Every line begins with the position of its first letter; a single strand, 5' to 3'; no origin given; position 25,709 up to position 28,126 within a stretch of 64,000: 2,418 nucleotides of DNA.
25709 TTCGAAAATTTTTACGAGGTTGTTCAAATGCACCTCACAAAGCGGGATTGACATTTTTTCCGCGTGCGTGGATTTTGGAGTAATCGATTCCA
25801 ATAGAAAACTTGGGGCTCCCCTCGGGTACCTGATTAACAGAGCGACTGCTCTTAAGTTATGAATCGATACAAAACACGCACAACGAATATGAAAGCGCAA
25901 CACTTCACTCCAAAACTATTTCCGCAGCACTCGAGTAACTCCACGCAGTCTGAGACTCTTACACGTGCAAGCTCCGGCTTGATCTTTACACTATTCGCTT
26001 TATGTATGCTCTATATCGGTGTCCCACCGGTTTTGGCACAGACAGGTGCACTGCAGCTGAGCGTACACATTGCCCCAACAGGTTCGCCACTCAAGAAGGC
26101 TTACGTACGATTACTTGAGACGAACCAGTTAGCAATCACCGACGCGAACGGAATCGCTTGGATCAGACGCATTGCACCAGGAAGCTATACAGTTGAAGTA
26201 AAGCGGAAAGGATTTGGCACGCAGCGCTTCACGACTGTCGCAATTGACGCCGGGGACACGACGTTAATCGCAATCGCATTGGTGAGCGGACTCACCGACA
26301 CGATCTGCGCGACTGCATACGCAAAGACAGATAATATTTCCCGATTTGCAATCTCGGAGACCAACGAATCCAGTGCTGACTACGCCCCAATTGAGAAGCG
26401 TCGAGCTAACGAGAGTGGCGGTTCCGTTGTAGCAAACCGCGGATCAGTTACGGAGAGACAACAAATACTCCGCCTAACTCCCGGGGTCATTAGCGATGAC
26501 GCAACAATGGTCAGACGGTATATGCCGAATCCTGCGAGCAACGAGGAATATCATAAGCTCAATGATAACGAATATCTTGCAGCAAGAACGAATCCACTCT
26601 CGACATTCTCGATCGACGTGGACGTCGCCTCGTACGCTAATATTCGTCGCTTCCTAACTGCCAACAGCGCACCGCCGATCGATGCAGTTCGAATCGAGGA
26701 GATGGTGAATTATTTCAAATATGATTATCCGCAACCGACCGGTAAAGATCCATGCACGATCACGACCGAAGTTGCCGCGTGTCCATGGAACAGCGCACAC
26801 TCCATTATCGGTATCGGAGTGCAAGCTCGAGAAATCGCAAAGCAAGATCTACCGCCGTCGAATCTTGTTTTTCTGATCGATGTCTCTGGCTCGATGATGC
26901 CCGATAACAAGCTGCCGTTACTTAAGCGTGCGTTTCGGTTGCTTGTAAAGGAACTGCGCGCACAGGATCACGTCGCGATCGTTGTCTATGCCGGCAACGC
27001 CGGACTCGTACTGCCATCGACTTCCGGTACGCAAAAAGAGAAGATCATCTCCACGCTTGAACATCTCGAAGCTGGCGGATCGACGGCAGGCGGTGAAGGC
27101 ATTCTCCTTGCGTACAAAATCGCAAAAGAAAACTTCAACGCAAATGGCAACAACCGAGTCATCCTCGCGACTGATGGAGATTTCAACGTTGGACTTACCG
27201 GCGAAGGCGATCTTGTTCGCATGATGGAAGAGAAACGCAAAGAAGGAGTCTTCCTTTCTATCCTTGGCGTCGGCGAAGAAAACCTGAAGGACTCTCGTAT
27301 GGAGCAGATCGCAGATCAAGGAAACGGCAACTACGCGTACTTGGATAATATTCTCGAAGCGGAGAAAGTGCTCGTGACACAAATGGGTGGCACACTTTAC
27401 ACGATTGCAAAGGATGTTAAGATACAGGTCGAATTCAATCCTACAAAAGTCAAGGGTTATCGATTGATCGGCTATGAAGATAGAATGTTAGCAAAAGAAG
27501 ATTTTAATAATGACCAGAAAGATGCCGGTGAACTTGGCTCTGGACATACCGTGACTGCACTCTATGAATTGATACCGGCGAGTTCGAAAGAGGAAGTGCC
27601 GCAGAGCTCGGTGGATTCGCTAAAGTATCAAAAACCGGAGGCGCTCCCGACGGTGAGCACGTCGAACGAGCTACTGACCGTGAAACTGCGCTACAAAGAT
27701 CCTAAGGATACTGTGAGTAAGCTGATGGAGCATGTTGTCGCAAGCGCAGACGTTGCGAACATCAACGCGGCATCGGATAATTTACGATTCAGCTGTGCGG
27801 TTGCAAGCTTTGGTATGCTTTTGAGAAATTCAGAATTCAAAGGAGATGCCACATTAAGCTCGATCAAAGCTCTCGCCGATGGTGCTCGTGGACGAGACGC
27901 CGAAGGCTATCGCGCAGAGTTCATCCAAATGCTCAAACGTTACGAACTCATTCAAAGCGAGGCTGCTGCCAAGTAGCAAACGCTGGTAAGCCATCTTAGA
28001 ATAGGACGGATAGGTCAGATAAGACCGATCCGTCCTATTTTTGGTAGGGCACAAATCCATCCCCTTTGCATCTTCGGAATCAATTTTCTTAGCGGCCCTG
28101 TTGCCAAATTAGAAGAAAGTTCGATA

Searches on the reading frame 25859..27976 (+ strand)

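Call 68: search_protein_families(library=pfam, proteins=[window:25859-27976:+], max_evalue=0.0001)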
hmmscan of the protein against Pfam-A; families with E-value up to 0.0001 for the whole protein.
window:25859-27976:+ (705 aa): 6 families
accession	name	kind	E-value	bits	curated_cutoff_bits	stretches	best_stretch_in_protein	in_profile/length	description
PF12034.13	YfbK_C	-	7.7e-73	245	25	1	511-696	1-182/184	Uncharacterized protein YfbK, C-terminal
PF12450.13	vWF_A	-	7.5e-38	128.9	25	1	227-317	3-93/94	von Willebrand factor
PF00092.34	VWA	-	2.9e-17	63.9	23.8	1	335-495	1-162/174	von Willebrand factor type A domain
PF13519.12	VWA_2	-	1.8e-14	54.7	27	1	336-440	1-106/107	von Willebrand factor type A domain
PF13620.12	CarboxypepD_reg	-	7.2e-13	49.1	32.3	1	73-141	9-81/82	Carboxypeptidase regulatory-like domain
PF13768.12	VWA_3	-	4.8e-06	27.2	27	1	335-492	2-153/155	von Willebrand factor type A domain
